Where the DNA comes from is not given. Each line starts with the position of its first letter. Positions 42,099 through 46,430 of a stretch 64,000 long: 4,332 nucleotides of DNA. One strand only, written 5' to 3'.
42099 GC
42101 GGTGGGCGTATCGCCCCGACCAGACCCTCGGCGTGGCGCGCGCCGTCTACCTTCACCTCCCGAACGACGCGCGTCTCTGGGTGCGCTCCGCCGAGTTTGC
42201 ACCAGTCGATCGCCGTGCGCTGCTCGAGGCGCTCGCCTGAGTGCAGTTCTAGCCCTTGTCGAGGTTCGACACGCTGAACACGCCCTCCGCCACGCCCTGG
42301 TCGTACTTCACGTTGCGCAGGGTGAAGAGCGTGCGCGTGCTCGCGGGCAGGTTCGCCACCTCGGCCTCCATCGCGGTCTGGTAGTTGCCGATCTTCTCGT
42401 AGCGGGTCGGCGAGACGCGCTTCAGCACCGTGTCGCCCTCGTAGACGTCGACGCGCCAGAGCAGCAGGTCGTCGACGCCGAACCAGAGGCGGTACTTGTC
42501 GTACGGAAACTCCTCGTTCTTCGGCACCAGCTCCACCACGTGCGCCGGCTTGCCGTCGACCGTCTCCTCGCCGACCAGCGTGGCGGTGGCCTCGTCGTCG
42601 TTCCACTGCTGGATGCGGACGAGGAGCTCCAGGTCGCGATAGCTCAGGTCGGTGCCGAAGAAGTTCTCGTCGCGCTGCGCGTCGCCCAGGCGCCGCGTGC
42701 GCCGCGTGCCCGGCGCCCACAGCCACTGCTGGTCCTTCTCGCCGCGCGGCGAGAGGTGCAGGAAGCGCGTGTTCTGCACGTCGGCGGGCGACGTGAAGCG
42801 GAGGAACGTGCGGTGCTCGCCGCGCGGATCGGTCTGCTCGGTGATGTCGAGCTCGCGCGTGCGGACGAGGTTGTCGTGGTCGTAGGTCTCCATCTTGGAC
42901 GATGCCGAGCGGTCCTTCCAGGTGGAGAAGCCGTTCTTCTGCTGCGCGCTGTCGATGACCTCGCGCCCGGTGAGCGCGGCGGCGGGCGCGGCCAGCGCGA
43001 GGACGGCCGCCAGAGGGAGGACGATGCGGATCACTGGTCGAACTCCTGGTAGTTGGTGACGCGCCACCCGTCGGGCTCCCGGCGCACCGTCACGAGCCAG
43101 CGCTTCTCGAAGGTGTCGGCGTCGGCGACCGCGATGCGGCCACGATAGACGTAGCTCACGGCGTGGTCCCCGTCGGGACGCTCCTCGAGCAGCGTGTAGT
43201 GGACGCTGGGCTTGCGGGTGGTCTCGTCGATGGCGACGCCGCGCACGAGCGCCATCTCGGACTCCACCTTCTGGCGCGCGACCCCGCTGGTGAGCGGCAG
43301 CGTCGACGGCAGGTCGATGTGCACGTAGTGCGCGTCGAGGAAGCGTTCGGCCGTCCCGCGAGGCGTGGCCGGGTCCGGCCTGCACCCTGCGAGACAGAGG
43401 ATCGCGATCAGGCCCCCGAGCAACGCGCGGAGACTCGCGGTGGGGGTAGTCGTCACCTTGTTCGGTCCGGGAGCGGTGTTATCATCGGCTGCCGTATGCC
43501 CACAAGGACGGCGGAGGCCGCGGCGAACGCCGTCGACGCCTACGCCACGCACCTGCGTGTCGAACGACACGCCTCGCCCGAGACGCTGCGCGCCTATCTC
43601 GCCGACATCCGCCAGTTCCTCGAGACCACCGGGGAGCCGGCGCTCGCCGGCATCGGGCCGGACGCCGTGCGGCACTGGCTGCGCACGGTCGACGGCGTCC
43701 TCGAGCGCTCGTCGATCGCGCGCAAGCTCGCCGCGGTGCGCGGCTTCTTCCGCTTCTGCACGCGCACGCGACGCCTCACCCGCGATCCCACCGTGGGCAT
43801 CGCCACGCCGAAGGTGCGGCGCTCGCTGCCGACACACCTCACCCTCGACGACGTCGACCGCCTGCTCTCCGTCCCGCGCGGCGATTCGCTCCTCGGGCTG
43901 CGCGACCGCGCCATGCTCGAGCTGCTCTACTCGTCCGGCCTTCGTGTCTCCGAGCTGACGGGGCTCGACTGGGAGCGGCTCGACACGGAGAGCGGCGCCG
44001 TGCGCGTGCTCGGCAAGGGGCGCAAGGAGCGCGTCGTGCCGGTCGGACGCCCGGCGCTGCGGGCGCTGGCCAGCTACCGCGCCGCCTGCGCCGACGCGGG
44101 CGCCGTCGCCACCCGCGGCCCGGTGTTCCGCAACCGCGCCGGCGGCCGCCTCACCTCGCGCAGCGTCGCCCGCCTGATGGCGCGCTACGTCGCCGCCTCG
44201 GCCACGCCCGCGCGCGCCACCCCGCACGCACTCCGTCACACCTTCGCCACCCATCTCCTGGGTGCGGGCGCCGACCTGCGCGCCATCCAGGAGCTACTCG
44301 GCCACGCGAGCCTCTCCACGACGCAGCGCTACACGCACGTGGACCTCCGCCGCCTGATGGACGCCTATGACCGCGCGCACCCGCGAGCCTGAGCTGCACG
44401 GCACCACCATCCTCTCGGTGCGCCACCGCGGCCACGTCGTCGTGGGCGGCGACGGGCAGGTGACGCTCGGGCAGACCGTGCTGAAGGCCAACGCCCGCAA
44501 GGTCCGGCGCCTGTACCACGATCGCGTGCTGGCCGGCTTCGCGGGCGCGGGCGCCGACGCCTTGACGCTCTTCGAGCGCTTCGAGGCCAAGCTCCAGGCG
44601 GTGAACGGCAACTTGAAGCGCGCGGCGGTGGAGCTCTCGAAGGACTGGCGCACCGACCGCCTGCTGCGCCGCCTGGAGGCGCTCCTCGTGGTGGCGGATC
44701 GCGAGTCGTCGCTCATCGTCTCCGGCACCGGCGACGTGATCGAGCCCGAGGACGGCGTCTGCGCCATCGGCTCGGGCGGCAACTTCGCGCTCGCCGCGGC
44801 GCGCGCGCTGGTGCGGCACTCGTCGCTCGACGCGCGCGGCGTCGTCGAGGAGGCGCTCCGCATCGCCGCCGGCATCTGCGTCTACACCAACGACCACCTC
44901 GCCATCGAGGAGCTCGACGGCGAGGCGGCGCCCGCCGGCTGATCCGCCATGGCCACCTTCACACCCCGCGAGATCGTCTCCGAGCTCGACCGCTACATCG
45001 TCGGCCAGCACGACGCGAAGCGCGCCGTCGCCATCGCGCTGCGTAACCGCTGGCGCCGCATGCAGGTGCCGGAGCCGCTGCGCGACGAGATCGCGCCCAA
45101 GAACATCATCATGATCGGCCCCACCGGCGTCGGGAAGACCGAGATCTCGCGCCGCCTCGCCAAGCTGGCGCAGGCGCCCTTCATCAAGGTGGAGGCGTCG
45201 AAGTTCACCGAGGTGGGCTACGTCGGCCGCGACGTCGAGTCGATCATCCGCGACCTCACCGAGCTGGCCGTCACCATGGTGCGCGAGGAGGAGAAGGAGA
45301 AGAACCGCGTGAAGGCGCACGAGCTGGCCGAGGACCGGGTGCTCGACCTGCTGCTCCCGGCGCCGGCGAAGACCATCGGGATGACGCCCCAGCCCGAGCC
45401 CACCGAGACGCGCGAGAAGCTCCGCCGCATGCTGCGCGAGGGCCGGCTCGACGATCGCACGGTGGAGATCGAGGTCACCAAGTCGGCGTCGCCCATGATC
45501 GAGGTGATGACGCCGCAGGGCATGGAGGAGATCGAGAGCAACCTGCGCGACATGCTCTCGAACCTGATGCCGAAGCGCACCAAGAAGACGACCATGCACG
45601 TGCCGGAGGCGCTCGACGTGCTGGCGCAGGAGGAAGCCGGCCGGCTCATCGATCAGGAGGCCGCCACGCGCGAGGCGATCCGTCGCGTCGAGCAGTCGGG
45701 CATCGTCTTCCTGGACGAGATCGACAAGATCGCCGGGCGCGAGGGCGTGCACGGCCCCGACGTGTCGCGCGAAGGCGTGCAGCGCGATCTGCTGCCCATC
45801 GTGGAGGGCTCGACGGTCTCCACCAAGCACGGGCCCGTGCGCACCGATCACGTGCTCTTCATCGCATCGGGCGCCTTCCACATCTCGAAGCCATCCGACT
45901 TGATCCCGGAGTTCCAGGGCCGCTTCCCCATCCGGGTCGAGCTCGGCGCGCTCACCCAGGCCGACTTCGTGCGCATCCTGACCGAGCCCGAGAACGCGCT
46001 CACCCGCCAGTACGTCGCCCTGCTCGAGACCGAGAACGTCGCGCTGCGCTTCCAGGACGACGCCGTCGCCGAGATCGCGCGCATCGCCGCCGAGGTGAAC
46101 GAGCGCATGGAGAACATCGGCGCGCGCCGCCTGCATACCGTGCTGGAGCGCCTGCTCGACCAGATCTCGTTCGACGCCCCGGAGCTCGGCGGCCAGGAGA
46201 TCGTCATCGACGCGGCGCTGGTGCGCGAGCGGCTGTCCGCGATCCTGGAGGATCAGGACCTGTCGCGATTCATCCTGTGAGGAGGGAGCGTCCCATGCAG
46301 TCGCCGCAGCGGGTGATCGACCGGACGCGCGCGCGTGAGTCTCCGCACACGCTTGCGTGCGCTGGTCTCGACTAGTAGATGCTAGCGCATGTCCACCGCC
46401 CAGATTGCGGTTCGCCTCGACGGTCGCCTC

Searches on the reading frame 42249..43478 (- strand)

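Call 19: search_protein_families(library=pfam, proteins=[window:42249-43478:-], max_evalue=0.00001)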
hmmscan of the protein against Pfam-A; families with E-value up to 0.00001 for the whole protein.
window:42249-43478:- (409 aa): 2 families
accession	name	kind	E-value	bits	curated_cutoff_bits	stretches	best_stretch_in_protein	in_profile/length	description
PF17131.11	LolA_like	-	1e-41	143.1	30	1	220-407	1-183/184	Outer membrane lipoprotein-sorting protein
PF07044.18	DUF1329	-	6.5e-08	32.7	23.1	0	178-277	104-201/368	Protein of unknown function (DUF1329)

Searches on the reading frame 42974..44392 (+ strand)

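Call 19: search_protein_families(library=pfam, proteins=[window:42974-44392:+], max_evalue=0.00001)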
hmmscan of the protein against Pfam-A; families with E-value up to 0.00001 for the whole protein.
window:42974-44392:+ (472 aa): 2 families
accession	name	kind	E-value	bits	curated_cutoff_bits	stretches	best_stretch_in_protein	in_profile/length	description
PF00589.27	Phage_integrase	-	5e-43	147.3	27.1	1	289-457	3-169/172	Phage integrase family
PF02899.23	Phage_int_SAM_1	-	4.5e-17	62.6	22.3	1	187-264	1-81/83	Phage integrase, N-terminal SAM-like domain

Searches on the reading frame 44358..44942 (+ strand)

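Call 19: search_protein_families(library=pfam, proteins=[window:44358-44942:+], max_evalue=0.00001)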
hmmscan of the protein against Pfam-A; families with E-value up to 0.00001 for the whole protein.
window:44358-44942:+ (194 aa): 1 family
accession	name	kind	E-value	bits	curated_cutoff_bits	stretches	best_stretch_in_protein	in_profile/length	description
PF00227.31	Proteasome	-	2.9e-24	86.2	22.4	1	14-183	3-186/189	Proteasome subunit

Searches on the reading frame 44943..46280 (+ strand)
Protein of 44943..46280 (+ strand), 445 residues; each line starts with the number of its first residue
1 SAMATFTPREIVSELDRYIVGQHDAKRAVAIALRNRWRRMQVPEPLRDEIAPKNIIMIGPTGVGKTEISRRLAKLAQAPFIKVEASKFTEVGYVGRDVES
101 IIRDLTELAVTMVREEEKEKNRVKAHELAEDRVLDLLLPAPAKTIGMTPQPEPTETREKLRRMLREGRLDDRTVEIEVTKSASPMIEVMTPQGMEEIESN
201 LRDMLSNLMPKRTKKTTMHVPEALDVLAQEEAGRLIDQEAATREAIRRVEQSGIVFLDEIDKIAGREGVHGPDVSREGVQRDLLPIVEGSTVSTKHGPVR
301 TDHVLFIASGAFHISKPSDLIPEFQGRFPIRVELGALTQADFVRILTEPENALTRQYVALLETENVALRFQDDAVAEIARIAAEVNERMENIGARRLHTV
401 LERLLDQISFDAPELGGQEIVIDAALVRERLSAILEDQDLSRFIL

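Call 19: search_protein_families(library=pfam, proteins=[window:44943-46280:+], max_evalue=0.00001)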
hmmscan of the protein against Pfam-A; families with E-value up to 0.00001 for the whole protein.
window:44943-46280:+ (445 aa): 3 families
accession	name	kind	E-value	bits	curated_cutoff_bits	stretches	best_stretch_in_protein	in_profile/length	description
PF07724.20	AAA_2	-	3.4e-35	122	27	1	186-331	6-166/166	AAA domain (Cdc48 subfamily)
PF00004.35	AAA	-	4.5e-16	59.9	21.2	2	236-334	40-129/131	ATPase family associated with various cellular activities (AAA)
PF07728.20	AAA_5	-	3.7e-07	30.7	22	0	54-90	1-38/139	AAA domain (dynein-related subfamily)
